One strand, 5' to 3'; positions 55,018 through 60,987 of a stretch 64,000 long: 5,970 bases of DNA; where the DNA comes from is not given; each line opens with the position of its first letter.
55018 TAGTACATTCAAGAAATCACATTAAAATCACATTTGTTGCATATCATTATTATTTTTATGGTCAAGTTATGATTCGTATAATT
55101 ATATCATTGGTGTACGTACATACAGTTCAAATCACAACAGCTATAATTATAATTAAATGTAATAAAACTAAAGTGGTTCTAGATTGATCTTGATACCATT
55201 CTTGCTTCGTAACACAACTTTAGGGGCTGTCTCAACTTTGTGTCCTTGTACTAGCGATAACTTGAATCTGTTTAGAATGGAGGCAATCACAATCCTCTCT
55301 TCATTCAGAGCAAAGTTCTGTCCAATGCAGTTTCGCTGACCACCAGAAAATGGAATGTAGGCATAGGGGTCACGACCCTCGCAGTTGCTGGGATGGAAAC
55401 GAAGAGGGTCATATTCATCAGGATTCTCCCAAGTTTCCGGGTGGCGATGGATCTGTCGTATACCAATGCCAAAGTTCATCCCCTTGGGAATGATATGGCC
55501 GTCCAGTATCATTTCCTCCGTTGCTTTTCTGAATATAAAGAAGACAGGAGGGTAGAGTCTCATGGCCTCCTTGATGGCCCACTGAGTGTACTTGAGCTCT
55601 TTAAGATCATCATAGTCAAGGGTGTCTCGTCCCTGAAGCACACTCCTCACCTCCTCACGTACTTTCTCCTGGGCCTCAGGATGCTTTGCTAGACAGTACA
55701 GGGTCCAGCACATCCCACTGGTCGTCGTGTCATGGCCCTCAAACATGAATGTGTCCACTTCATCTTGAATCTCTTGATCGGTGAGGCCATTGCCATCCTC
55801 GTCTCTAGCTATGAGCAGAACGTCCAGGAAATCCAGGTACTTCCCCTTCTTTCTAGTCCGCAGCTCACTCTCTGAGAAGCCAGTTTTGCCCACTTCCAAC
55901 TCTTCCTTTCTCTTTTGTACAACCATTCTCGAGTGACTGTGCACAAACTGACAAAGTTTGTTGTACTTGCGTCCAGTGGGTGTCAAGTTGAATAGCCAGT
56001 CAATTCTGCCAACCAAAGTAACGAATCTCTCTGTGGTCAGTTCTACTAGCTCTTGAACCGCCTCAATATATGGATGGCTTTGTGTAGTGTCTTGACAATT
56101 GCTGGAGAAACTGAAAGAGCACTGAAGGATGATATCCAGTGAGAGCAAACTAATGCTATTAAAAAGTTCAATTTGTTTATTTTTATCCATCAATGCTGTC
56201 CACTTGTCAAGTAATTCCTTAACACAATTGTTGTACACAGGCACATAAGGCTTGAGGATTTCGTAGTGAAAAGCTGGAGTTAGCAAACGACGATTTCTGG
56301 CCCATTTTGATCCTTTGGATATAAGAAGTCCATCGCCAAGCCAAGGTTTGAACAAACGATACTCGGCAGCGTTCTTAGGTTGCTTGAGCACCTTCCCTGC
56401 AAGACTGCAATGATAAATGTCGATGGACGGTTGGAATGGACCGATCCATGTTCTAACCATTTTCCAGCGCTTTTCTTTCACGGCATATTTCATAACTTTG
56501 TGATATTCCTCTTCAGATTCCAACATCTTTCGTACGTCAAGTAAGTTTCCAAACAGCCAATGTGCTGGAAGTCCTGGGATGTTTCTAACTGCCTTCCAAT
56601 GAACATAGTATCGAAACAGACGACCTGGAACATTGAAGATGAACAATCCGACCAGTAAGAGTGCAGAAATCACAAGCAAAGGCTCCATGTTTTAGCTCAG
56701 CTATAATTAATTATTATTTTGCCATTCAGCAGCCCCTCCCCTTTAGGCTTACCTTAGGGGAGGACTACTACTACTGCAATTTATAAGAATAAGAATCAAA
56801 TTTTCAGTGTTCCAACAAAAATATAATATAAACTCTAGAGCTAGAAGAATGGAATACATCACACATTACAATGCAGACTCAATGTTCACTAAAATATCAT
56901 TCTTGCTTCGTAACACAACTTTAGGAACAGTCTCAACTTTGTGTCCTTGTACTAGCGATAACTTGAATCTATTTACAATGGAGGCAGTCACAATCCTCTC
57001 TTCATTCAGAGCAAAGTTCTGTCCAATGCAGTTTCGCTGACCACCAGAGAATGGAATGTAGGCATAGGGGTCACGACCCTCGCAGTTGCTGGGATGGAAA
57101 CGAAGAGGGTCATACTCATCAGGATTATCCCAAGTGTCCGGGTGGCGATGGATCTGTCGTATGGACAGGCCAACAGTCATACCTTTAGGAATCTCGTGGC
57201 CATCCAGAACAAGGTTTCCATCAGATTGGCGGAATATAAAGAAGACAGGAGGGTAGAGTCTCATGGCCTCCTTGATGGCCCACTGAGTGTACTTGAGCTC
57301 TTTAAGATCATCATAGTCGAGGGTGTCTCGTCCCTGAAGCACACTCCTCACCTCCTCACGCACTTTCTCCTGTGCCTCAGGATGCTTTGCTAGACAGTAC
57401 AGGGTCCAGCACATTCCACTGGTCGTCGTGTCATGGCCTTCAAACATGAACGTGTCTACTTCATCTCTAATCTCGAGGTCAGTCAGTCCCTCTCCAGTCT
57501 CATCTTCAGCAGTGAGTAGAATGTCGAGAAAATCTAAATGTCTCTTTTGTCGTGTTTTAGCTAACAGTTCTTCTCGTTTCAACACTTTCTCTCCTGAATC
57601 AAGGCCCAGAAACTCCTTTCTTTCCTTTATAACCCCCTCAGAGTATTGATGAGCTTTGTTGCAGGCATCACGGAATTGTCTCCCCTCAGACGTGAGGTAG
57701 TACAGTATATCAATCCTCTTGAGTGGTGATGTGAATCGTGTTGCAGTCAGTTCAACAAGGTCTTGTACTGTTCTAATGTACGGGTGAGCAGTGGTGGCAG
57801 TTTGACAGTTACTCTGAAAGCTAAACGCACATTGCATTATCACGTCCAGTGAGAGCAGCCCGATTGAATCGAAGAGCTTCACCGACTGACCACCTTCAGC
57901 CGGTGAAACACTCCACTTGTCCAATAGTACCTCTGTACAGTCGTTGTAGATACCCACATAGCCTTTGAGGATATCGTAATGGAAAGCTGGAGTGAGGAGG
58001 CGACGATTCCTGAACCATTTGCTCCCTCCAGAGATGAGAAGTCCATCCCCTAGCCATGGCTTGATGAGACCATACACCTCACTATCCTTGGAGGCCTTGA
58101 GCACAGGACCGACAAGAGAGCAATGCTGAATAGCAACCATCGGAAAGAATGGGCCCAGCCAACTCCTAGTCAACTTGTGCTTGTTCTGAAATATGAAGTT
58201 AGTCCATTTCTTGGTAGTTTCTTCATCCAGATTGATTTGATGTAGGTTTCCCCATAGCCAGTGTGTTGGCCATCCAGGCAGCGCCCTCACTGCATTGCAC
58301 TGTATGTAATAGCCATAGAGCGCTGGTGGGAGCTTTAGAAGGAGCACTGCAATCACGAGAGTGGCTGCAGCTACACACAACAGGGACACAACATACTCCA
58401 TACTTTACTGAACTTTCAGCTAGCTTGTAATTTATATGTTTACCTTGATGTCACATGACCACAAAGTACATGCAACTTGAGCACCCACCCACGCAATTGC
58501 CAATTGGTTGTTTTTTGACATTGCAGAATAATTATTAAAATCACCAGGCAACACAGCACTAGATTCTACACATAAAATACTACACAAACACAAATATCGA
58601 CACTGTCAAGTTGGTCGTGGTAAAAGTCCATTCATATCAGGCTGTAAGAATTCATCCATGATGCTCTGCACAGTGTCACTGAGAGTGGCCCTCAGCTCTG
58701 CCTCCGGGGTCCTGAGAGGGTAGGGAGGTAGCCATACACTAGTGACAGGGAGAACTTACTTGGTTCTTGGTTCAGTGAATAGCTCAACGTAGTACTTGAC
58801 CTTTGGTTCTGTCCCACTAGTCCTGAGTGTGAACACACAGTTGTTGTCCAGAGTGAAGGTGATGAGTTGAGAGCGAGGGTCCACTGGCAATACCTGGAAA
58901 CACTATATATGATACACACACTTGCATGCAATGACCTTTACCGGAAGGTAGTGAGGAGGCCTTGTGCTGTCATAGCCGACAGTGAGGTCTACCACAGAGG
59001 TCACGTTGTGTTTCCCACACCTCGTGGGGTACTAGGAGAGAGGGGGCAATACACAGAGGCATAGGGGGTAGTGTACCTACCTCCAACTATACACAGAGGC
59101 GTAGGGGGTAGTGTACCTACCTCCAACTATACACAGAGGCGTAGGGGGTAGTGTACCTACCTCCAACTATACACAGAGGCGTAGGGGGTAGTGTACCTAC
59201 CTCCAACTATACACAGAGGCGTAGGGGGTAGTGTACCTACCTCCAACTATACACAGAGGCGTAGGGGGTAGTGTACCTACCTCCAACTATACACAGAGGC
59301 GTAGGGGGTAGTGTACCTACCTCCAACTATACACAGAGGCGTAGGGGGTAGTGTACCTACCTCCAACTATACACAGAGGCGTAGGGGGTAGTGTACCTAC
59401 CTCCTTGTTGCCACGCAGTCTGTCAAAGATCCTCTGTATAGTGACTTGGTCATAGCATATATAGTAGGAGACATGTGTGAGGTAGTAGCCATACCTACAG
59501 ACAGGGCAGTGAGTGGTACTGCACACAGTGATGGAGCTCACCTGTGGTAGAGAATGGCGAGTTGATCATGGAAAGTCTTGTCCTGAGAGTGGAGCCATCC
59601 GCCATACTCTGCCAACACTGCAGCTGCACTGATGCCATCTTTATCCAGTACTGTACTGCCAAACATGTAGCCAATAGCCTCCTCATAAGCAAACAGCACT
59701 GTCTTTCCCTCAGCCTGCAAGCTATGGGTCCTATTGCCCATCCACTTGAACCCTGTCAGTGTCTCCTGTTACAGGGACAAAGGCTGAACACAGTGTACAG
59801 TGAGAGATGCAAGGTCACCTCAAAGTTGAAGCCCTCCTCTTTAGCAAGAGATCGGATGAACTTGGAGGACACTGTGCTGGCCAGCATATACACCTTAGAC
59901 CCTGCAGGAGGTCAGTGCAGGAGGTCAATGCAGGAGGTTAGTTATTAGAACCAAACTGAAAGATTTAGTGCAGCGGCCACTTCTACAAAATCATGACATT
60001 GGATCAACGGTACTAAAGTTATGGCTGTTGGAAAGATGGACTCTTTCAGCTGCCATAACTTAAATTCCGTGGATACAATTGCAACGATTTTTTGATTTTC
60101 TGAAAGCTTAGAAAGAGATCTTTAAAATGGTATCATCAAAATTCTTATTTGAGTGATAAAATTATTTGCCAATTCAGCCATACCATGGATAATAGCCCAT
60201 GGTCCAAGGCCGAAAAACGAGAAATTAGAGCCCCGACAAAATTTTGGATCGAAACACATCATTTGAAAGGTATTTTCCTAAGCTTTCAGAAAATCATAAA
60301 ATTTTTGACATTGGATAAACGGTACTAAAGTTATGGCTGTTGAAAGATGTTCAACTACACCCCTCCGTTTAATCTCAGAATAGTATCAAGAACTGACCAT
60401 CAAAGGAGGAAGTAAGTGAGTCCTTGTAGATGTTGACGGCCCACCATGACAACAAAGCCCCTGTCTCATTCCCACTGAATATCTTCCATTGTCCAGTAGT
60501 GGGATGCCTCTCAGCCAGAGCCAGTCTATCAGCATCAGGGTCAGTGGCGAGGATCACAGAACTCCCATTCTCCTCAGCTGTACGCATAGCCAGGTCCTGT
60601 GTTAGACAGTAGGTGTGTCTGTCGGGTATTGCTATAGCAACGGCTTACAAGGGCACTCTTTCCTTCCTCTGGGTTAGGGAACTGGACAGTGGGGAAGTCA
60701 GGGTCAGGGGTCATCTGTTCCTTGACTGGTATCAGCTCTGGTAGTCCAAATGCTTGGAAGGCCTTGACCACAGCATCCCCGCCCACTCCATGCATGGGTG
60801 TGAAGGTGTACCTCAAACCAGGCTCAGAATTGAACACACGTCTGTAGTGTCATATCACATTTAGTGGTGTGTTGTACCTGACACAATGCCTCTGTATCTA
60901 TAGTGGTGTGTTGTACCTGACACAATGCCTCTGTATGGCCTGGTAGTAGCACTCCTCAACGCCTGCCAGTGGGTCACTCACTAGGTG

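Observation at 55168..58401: Tandem intronless CYP4 duplicates: 3' halves homogenised (gene conversion) except a divergent substrate-recognition patch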

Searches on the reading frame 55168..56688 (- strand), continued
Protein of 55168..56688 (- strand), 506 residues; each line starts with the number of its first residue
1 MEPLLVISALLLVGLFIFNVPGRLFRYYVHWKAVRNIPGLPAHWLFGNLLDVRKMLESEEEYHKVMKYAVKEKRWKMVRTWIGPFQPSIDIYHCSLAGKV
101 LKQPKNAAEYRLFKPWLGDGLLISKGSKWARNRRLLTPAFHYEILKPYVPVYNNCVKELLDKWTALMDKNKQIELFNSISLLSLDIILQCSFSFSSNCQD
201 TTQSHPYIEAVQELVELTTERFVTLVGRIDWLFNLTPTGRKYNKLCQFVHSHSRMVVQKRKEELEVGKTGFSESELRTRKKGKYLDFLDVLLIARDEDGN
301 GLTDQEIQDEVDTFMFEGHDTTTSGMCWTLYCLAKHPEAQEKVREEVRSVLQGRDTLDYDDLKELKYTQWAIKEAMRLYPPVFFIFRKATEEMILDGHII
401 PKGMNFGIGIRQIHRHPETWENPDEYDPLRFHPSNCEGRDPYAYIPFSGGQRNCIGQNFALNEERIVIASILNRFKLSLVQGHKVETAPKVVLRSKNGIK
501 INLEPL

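Call 59: fold_search(model_id=the predicted structure, library=pdb)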
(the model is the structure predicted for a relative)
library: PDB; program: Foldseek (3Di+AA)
matches with E <= 10: 1668; with E <= 0.001: 1655
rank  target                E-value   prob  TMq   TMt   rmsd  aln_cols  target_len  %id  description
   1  6c93                  3.2e-35  1.00  0.87  0.92   2.9       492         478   37  Effects of the E310A Mutation of Cytochrome P450 4B1 (CYP4B1) on n-Octane binding and Heme Ruffling (released 2018-06-20)
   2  5t6q                  3.1e-34  1.00  0.87  0.93   2.8       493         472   37  Structure of cytochrome P450 4B1 (CYP4B1) complexed with octane: An n-Alkane and fatty acid omega-hydroxylase with a cov (released 2017-02-15)
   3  6c94                  3.2e-34  1.00  0.88  0.92   3.0       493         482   38  Structure Of Cytochrome P450 4B1 (CYP4B1) Complexed with the Inhibitor HET0016 (released 2018-06-20)
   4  6l8h_A                7.0e-25  1.00  0.79  0.85   4.0       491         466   27  Crystal structure of CYP97C1 (released 2020-06-10)
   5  6l8h_B                1.0e-24  1.00  0.79  0.85   4.0       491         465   27  Crystal structure of CYP97C1 (released 2020-06-10)
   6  5jqv_D                1.3e-23  1.00  0.79  0.87   3.4       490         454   23  Crystal structure of Cytochrome P450 BM3 heme domain T269V/L272W/L322I/A406S (WIVS) variant with iron(III) deuteroporp (released 2016-09-28)
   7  5e7y_B                1.4e-23  1.00  0.79  0.87   3.1       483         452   23  Crystal structure of P450 BM3 heme domain M7 variant (released 2017-01-25)
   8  5jqv_H                1.8e-23  1.00  0.79  0.89   2.9       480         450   23  Crystal structure of Cytochrome P450 BM3 heme domain T269V/L272W/L322I/A406S (WIVS) variant with iron(III) deuteroporp (released 2016-09-28)
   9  5jqv_C                2.1e-23  1.00  0.78  0.87   3.7       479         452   23  Crystal structure of Cytochrome P450 BM3 heme domain T269V/L272W/L322I/A406S (WIVS) variant with iron(III) deuteroporp (released 2016-09-28)
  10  9isu_A                2.5e-23  1.00  0.79  0.87   3.2       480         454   23  Crystal Structure of Cytochrome P450BM3 V-19A14 Mutant Heme Domain with N-Decanoyl-L-Homoserine Lactone (released 2024-12-04)
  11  8qze_A                2.8e-23  1.00  0.80  0.88   3.1       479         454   23  Heme-domain BM3 variant 21B3_F87V-A328F (released 2024-04-03)
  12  4duc_A                2.8e-23  1.00  0.78  0.86   3.2       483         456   22  cytochrome P450 BM3h-2G9 MRI sensor, no ligand (released 2012-06-13)
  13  9iss_A                3.6e-23  1.00  0.79  0.87   3.3       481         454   23  Crystal Structure of Cytochrome P450BM3 III-10C1 Mutant Heme Domain with N-Decanoyl-L-Homoserine Lactone (released 2024-12-04)
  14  4key_A                4.1e-23  1.00  0.79  0.89   3.0       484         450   23  Structure of P450 BM3 A82F F87V in complex with omeprazole (released 2013-07-10)
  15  8yaz_A                4.1e-23  1.00  0.79  0.87   3.2       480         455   23  XFEL crystal structure of the oxidized form of F87A/F393H P450BM3 with N-enanthyl-L-prolyl-L-phenylalanine in complex  (released 2025-02-12)
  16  7ydc_B                4.3e-23  1.00  0.79  0.88   3.3       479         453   23  Crystal structure of the P450 BM3 heme domain mutant F87L/T268V/V78C in complex with N-imidazolyl-pentanoyl-L-phenylal (released 2023-05-24)
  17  7ydl_B                4.3e-23  1.00  0.79  0.88   3.2       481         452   23  Crystal structure of the P450 BM3 heme domain mutant F87A/T268I/A184V/A82T in complex with N-imidazolyl-hexanoyl-L-phe (released 2023-07-12)
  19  7y9l_A                4.7e-23  1.00  0.79  0.88   3.3       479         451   24  Crystal structure of P450 BM3-2F from Bacillus megaterium in complex with 2-Hydroxy-5-Nitrobenzonitrile (released 2023-07-12)
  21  4due_B                5.2e-23  1.00  0.78  0.87   3.2       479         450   23  cytochrome P450 BM3h-2G9C6 MRI sensor bound to serotonin (released 2012-06-13)
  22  5jq2_B                5.4e-23  1.00  0.79  0.86   3.4       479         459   23  Crystal structure of the Ru(bpy)2PhenA functionalized P450 BM3 L407C heme domain mutant in complex with N-palmitoylgly (released 2016-10-12)
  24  5jqv_B                5.9e-23  1.00  0.79  0.88   3.0       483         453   23  Crystal structure of Cytochrome P450 BM3 heme domain T269V/L272W/L322I/A406S (WIVS) variant with iron(III) deuteroporp (released 2016-09-28)
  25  5e7y_A                5.9e-23  1.00  0.79  0.88   3.1       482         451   23  Crystal structure of P450 BM3 heme domain M7 variant (released 2017-01-25)
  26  7wzl                  5.9e-23  1.00  0.76  0.85   3.5       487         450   24  Crystal structure of Cytochrome P450 184A1 from streptomyces avermitilis (released 2023-02-22)
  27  7wzm                  5.9e-23  1.00  0.77  0.84   3.6       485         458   25  Crystal structure of Cytochrome P450 184A1 from streptomyces avermitilis in complex with Oleic acid (released 2023-02-22)
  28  5jqv_G                6.2e-23  1.00  0.78  0.87   3.5       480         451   23  Crystal structure of Cytochrome P450 BM3 heme domain T269V/L272W/L322I/A406S (WIVS) variant with iron(III) deuteroporp (released 2016-09-28)
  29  9l7s_A                6.5e-23  1.00  0.80  0.89   3.2       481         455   23  Crystal structure of P450 BM3 F87A/V78S mutant (released 2026-01-07)
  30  5jqv_A                7.4e-23  1.00  0.79  0.88   2.9       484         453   23  Crystal structure of Cytochrome P450 BM3 heme domain T269V/L272W/L322I/A406S (WIVS) variant with iron(III) deuteroporp (released 2016-09-28)
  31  7yjg_B                7.7e-23  1.00  0.79  0.87   3.3       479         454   23  Crystal structure of the P450 BM3 heme domain mutant F87A/T268V/A82C/L181M in complex with N-imidazolyl-pentanoyl-L-ph (released 2023-05-24)
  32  5e9z_A                8.1e-23  1.00  0.79  0.88   3.0       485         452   23  Cytochrome P450 BM3 mutant M11 (released 2016-01-27)
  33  7y9l_B                8.4e-23  1.00  0.78  0.88   3.4       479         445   23  Crystal structure of P450 BM3-2F from Bacillus megaterium in complex with 2-Hydroxy-5-Nitrobenzonitrile (released 2023-07-12)
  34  8hos_B                8.8e-23  1.00  0.78  0.87   3.1       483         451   23  Crystal structure of the P450 BM3 heme domain mutant F87A in complex with Im-C6-Phe(4NO2)-Tyr (released 2023-12-13)
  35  5e9z_C                9.2e-23  1.00  0.78  0.88   3.2       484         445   23  Cytochrome P450 BM3 mutant M11 (released 2016-01-27)
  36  1p0w_B                9.6e-23  1.00  0.78  0.87   3.3       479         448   22  F393W mutant heme domain of flavocytochrome P450 BM3 (released 2003-12-09)
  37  7ydd_B                1.1e-22  1.00  0.79  0.88   3.2       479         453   23  Crystal structure of the P450 BM3 heme domain mutant F87A/T268P/V78I in complex with N-imidazolyl-pentanoyl-L-phenylal (released 2023-05-24)
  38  2x80_A                1.1e-22  1.00  0.78  0.86   3.1       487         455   23  P450 BM3 F87A in complex with DMSO (released 2011-03-23)
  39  8hoo_B                1.1e-22  1.00  0.78  0.87   3.1       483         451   23  Crystal structure of the P450 BM3 heme domain mutant F87A in complex with Im-C6-Tyr-Nap (released 2023-12-13)
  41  4due_A                1.1e-22  1.00  0.79  0.87   3.2       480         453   24  cytochrome P450 BM3h-2G9C6 MRI sensor bound to serotonin (released 2012-06-13)
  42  8hou_B                1.1e-22  1.00  0.78  0.87   3.3       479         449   23  Crystal structure of the P450 BM3 heme domain mutant F87A-T268V in complex with Im-N-C4-Phe-Phe (released 2023-12-13)
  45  5e9z_B                1.3e-22  1.00  0.79  0.89   3.1       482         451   23  Cytochrome P450 BM3 mutant M11 (released 2016-01-27)
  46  4dub_A                1.3e-22  1.00  0.78  0.86   3.4       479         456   23  cytochrome P450 BM3h-9D7 MRI sensor bound to dopamine (released 2012-06-13)
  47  7ydd_A                1.3e-22  1.00  0.80  0.88   3.0       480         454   23  Crystal structure of the P450 BM3 heme domain mutant F87A/T268P/V78I in complex with N-imidazolyl-pentanoyl-L-phenylal (released 2023-05-24)
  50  7y0r_B                1.4e-22  1.00  0.79  0.88   3.2       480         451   23  Crystal structure of the P450 BM3 heme domain mutant F87L/V78S/A184V in complex with N-imidazolyl-hexanoyl-L-phenylala (released 2023-06-14)
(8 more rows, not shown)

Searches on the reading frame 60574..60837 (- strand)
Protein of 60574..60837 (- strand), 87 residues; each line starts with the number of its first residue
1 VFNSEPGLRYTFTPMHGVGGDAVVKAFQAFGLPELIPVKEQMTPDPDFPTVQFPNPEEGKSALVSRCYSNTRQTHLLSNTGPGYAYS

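Call 67: search_protein_families(library=pfam, proteins=[window:60574-60837:-], max_evalue=0.001)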
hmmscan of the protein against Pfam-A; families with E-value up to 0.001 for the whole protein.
window:60574-60837:- (87 aa): 1 family
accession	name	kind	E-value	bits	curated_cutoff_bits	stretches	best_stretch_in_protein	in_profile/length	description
PF02879.22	PGM_PMM_II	-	3e-11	44.2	29.3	1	7-66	20-76/103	Phosphoglucomutase/phosphomannomutase, alpha/beta/alpha domain II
